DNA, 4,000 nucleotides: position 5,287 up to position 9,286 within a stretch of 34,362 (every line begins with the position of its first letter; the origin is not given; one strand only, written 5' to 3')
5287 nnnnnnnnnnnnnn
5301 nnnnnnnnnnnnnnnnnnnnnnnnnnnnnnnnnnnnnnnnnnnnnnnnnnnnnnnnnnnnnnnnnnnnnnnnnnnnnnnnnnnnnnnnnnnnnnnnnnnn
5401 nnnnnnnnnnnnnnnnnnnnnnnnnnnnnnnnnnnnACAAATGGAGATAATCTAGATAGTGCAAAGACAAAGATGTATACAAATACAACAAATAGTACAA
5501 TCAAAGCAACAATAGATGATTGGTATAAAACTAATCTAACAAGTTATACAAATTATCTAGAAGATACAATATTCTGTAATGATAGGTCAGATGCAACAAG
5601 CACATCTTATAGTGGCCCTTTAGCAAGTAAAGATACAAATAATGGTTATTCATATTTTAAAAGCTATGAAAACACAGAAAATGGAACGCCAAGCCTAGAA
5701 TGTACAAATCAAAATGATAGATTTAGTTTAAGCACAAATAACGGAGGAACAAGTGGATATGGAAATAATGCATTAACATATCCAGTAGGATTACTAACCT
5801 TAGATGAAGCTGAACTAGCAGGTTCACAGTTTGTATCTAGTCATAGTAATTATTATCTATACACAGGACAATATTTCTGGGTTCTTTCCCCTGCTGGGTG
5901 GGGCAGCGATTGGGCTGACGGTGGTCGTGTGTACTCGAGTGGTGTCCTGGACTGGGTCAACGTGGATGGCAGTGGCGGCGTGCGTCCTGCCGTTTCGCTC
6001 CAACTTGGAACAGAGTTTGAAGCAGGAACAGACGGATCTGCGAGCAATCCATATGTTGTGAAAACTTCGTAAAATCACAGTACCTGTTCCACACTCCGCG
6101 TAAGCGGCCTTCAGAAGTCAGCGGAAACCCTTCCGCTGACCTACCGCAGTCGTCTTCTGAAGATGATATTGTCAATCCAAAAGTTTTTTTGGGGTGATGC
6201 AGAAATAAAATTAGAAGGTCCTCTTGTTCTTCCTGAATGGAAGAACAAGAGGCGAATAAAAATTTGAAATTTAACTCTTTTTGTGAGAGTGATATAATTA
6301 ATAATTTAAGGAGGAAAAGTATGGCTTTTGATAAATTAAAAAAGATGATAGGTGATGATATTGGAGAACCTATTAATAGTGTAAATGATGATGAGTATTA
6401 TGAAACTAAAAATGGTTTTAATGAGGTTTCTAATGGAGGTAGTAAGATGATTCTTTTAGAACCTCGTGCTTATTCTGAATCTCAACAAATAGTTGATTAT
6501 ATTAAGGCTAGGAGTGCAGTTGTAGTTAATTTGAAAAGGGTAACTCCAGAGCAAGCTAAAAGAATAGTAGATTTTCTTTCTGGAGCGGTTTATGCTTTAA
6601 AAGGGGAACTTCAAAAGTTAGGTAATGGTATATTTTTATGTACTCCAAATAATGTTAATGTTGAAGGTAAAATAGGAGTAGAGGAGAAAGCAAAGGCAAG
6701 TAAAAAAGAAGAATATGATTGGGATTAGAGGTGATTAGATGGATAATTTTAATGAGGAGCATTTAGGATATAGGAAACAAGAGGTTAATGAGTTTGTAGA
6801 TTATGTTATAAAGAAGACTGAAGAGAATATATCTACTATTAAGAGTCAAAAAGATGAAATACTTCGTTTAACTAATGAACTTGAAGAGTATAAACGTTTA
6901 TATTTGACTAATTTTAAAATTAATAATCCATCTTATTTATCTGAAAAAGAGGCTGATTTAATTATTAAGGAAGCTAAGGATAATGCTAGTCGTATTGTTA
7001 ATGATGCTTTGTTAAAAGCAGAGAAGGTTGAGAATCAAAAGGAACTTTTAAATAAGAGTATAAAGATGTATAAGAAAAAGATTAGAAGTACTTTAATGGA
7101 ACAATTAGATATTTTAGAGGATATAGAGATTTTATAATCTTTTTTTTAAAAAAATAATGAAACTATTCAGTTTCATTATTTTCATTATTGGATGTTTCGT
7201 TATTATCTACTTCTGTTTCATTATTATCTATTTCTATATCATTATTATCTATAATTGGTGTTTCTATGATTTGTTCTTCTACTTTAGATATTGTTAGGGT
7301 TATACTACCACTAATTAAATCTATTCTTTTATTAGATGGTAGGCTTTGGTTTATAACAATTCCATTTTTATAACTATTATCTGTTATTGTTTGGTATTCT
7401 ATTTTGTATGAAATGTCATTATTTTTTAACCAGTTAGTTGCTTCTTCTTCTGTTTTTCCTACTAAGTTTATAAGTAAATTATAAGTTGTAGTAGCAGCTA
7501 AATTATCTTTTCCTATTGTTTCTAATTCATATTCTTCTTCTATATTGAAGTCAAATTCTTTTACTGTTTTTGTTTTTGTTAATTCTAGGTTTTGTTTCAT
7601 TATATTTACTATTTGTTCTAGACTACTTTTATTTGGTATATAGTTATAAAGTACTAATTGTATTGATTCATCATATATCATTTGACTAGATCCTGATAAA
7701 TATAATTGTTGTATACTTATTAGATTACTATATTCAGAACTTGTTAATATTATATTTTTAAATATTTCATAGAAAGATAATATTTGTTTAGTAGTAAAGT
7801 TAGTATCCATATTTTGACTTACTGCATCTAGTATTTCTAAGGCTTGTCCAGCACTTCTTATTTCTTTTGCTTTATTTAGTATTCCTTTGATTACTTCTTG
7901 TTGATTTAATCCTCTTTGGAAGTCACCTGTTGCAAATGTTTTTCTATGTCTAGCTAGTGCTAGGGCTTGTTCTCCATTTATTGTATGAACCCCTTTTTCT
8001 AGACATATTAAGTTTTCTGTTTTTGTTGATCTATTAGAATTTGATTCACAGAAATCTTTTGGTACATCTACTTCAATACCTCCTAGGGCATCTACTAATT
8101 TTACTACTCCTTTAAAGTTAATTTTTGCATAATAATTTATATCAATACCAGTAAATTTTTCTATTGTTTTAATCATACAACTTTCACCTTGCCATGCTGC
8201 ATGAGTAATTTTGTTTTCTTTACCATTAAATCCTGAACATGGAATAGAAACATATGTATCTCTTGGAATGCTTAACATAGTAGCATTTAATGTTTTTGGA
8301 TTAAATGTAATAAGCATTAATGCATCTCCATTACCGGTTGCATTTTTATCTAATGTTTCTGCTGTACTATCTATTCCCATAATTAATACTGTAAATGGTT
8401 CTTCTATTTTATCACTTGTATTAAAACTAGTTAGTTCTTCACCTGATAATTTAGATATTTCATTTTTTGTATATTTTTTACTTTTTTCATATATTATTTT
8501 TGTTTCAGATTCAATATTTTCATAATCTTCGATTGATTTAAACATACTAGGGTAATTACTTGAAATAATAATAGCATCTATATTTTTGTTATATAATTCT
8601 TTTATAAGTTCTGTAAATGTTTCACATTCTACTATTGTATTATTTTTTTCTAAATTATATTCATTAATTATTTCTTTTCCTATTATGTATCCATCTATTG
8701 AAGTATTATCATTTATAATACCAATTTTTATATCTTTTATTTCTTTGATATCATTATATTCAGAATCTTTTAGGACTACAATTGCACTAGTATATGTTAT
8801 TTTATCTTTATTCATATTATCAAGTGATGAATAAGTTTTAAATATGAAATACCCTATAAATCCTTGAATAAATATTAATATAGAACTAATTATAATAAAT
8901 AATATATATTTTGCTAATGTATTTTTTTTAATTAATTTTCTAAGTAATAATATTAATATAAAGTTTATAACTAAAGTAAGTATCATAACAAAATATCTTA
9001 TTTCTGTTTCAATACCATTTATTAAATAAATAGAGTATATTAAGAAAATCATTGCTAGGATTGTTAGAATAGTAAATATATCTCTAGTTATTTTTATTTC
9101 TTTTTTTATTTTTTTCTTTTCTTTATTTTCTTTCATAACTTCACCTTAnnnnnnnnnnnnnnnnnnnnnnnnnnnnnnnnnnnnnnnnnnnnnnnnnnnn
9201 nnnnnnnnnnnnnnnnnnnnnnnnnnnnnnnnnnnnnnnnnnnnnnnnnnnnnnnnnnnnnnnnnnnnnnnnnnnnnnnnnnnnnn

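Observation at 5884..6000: An adenine-depleted, GC-rich codon block at the 3' end of a surface-protein gene looks like a DGR variable region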

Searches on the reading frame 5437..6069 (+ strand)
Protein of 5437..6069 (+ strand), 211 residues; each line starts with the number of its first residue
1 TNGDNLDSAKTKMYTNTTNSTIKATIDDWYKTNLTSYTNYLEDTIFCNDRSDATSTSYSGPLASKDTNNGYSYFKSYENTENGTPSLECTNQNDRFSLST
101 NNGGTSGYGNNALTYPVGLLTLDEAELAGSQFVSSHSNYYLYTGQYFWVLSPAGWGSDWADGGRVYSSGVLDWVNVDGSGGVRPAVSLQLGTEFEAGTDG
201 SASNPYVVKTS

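Call 55: predict_structure(alignment_id=A3)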
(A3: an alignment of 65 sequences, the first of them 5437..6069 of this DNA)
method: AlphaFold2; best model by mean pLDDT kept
length: 211 residues; sequences in the alignment: 65
mean_pLDDT: 87.9   pTM: 0.82
mean pLDDT of the five models: 87.9, 87.4, 86.3, 85.5, 84.2
residues with pLDDT >= 90: 98; 70-90: 108; 50-70: 4; < 50: 1
segments of 3 or more residues with pLDDT < 50: none
pLDDT, mean of each block of 10 residues (from residue 1): 76 84 90 91 91 88 81 93 92 92 93 93 92 81 88 88 91 83 89 89 83 65
secondary structure, 60 per line:
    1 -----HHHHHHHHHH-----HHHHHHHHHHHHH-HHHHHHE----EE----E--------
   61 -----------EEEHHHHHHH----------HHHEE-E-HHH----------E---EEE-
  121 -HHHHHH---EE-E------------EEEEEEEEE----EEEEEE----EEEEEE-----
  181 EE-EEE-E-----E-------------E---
elements in order: H6-15 H21-33 H35-40 E72-74 H75-81 E117-119 H122-127 E147-155 E160-165 E170-175 E184-186

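Call 62: fold_search(model_id=the predicted structure, library=pdb)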
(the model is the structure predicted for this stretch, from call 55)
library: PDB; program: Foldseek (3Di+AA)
matches with E <= 10: 98; with E <= 0.001: 0
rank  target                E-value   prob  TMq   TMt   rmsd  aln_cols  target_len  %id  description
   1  9qa6                  1.1e-01  0.77  0.27  0.08   5.6       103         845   24  Cryo-EM structure of Thomasclavelia ramosa IgA peptidase (IgAse) active site mutant (S32-N876) (released 2025-06-25)
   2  5tvw_B                1.6e+00  0.04  0.12  0.05   7.9        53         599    9  Crystal structure of mitochondrial Hsp90 (TRAP1) with ATP in absence of Mg, hemi-hydrolyzed (released 2018-03-14)
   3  7exp_A                1.8e+00  0.04  0.12  0.05   8.0        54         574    9  Crystal structure of zebrafish TRAP1 with AMPPNP and MitoQ (released 2022-01-05)
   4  5tvu_A                2.1e+00  0.04  0.12  0.05   7.9        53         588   11  Crystal structure of mitochondrial Hsp90 (TRAP1) with ATP in absence of Mg (released 2018-03-14)
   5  4ipe_A                2.5e+00  0.03  0.10  0.04   7.9        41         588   15  Crystal structure of mitochondrial Hsp90 (TRAP1) with AMPPNP (released 2014-01-22)
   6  4z1i_D                2.5e+00  0.03  0.09  0.05   8.7        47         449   15  Crystal structure of human Trap1 with AMPPNP (released 2015-04-29)
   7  6d14_A                2.8e+00  0.03  0.12  0.05   7.9        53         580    9  Zebrafish TRAP1 bound to AMPPNP and calcium in the asymmetric closed state (released 2018-04-25)
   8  4ivg                  3.0e+00  0.03  0.09  0.05   8.2        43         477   14  Crystal structure of mitochondrial Hsp90 (TRAP1) NTD-Middle domain dimer with AMPPNP (released 2014-01-22)
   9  5tky_A                3.2e+00  0.01  0.08  0.04  10.0        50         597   12  Crystal structure of the co-translational Hsp70 chaperone Ssb in the ATP-bound, open conformation (released 2016-11-16)
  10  7zr0_B                3.2e+00  0.01  0.13  0.06  18.5       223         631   11  CryoEM structure of HSP90-CDC37-BRAF(V600E) complex. (released 2022-12-14)
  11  5tvw_A                3.4e+00  0.03  0.12  0.05   7.8        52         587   12  Crystal structure of mitochondrial Hsp90 (TRAP1) with ATP in absence of Mg, hemi-hydrolyzed (released 2018-03-14)
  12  4j0b_A                3.6e+00  0.02  0.10  0.04   7.7        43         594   14  Structure of mitochondrial Hsp90 (TRAP1) with ADP-BeF3 (released 2014-01-22)
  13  4b9q_A                3.8e+00  0.02  0.08  0.03   9.9        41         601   10  Open conformation of ATP-bound Hsp70 homolog DnaK (released 2012-11-14)
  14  5tky_B                3.8e+00  0.01  0.07  0.03   9.6        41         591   12  Crystal structure of the co-translational Hsp70 chaperone Ssb in the ATP-bound, open conformation (released 2016-11-16)
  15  5hph_A                4.3e+00  0.02  0.09  0.05   8.8        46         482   15  Structure of TRAP1 fragment (released 2016-08-10)
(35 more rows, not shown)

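Call 67: fold_search(model_id=the predicted structure, library=viral)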
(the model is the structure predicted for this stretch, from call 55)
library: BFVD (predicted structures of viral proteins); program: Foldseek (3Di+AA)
matches with E <= 10: 110; with E <= 0.001: 0
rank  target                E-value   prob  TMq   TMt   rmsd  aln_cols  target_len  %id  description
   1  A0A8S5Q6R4            8.0e-02  0.90  0.20  0.16   3.7        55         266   22  DUF6273 domain-containing protein [Siphoviridae sp. cty3u30]
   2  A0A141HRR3            1.2e-01  0.44  0.26  0.05  10.1       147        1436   18  (no name in the UniProt tables at hand)
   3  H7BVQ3                1.6e-01  0.63  0.22  0.46   7.3        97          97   18  (no name in the UniProt tables at hand)
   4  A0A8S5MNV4            2.1e-01  0.63  0.27  0.27   6.8       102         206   18  DUF6273 domain-containing protein [Myoviridae sp. ctI7W9]
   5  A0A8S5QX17            3.5e-01  0.66  0.23  0.08   6.4        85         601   24  Concanavalin A-like lectin/glucanase superfamily protein [Siphoviridae sp. ctcuE16]
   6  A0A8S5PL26            4.2e-01  0.33  0.37  0.17   7.4       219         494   16  DUF6273 domain-containing protein [Siphoviridae sp. ctOSJ35]
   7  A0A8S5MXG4            6.1e-01  0.23  0.30  0.11   8.7       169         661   14  DUF6273 domain-containing protein [Siphoviridae sp. ct91l7]
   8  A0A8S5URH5            6.4e-01  0.63  0.19  0.12   2.2        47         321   23  Uncharacterized protein [Myoviridae sp. ctsIb3]
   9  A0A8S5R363            1.1e+00  0.08  0.21  0.23  11.3       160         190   12  DUF6273 domain-containing protein [Siphoviridae sp. ct6d71]
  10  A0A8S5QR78            1.2e+00  0.10  0.24  0.19  12.3       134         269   13  Uncharacterized protein [Siphoviridae sp. ctE6L85]
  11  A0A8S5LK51            1.4e+00  0.13  0.27  0.17   8.3       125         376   17  DUF6273 domain-containing protein [Siphoviridae sp. ctnhN1]
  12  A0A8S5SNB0            1.6e+00  0.09  0.17  0.21   6.9        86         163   13  DUF6273 domain-containing protein [Siphoviridae sp. ctCb814]
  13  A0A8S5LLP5            1.8e+00  0.09  0.26  0.09  14.3       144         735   22  Interferon alpha/beta receptor 1, Interferon I interferon signaling complex [Siphoviridae sp. ctvok7]
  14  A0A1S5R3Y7            2.2e+00  0.01  0.08  0.04  13.7        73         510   14  Protein Gp5 N-terminal OB-fold domain-containing protein [Pseudomonas phage pf16]
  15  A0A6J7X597            2.3e+00  0.02  0.09  0.05  11.2        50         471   14  Gp5/Type VI secretion system Vgr protein OB-fold domain-containing protein [uncultured Caudovirales phage]
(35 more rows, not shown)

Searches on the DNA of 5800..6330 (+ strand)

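Call 85: search_dna_similar(query=window:5800-6250:+, collection=phages, mode=distant, max_rows=8)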
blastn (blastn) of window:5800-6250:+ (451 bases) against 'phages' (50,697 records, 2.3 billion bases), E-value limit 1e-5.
No match.

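Call 88: search_rna_families(source=window, start=5800, end=6330, threshold=evalue, max_evalue=1)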
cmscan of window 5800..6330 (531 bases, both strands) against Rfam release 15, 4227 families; matches with E-value up to 1: 5.
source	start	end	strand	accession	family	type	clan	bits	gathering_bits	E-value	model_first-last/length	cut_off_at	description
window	6207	6292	-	RF02371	PyrG_leader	Cis-reg; leader;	-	25.5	65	0.35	1-78/78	no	PyrG leader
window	6167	6271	+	RF02310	TtnuHACA2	Gene; snRNA; snoRNA; HACA-box;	-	21.6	100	0.65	1-121/121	no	Tetrahymena snoRNA TtnuHACA2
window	6115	6142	-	RF04254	mir-1677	Gene; miRNA;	-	19.6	84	0.34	25-52/76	no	mir-1677 microRNA precursor family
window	6220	6252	+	RF03933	MIR6445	Gene; miRNA;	-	17.9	100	0.9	1-117/117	no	MIR6445 microRNA precursor family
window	6209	6267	+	RF00736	mir-320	Gene; miRNA;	-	17.3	55.5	0.36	1-76/76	no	mir-320 microRNA precursor family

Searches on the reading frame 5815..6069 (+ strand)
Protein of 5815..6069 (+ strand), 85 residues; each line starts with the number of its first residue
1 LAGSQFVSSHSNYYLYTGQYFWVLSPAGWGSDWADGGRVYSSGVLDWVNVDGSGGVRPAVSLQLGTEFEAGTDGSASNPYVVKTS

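Call 79: find_homologous_proteins(query=window:5815-6069:+, max_evalue=0.001)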
Query window:5815-6069:+ (85 aa): 1 proteins with E <= 0.001 among 5 candidates.
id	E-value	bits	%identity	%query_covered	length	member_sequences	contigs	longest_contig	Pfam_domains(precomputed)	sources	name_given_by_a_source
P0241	2.4e-7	48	50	78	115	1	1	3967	-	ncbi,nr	ncbi:MAG: hypothetical protein IJ772_00745, partial [Bacilli bacterium]|nr:hypothetical protein [Bac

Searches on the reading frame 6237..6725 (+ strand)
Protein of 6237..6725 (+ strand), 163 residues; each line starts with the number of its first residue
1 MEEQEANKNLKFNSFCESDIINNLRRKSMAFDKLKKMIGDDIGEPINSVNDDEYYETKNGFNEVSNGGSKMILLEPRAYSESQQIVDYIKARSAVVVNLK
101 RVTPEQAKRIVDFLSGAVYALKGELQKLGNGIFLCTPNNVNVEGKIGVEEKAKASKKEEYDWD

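Call 21: search_protein_families(library=pfam, proteins=[window:6237-6725:+], max_evalue=0.001)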
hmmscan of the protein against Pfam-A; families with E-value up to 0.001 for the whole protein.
window:6237-6725:+ (163 aa): 1 family
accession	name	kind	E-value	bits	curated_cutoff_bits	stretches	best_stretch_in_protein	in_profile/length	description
PF04472.17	SepF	-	6.6e-28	97.2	27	1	72-142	2-72/72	Cell division protein SepF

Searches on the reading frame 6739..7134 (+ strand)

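Call 21: search_protein_families(library=pfam, proteins=[window:6739-7134:+], max_evalue=0.001)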
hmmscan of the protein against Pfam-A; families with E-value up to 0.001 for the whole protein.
window:6739-7134:+ (132 aa): 1 family
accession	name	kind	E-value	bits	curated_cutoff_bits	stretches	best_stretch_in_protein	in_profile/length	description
PF05103.18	DivIVA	-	5.7e-14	52.6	28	2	3-53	10-60/131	DivIVA protein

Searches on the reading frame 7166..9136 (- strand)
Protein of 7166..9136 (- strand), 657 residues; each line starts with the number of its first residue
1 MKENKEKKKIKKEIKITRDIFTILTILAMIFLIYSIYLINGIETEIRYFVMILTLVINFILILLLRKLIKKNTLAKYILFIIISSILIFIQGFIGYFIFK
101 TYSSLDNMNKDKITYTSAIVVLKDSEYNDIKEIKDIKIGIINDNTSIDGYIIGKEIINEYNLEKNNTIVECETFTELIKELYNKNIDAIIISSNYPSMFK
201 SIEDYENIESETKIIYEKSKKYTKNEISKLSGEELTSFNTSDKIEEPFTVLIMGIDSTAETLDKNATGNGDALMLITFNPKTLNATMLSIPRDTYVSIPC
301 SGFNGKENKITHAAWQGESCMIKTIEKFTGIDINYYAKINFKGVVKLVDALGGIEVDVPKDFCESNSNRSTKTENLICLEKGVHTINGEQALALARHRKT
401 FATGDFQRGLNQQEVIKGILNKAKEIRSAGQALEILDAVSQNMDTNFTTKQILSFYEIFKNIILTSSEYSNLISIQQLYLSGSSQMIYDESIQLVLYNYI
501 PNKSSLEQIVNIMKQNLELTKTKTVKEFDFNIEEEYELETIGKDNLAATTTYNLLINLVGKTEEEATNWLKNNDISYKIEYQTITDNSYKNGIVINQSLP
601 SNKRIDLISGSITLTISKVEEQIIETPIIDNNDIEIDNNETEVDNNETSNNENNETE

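Call 21: search_protein_families(library=pfam, proteins=[window:7166-9136:-], max_evalue=0.001)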
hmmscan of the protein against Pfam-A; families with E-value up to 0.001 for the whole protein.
window:7166-9136:- (657 aa): 3 families
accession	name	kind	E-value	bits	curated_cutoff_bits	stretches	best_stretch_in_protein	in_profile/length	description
PF03816.19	LytR_cpsA_psr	-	4.4e-45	154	24.6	1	270-424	2-149/150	LytR_cpsA_psr family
PF03793.24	PASTA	-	3.1e-08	33.9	23.2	1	557-618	5-64/64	PASTA domain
PF12974.12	Phosphonate-bd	-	4.1e-05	23.5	27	1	112-216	82-185/242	ABC transporter, phosphonate, periplasmic substrate-binding protein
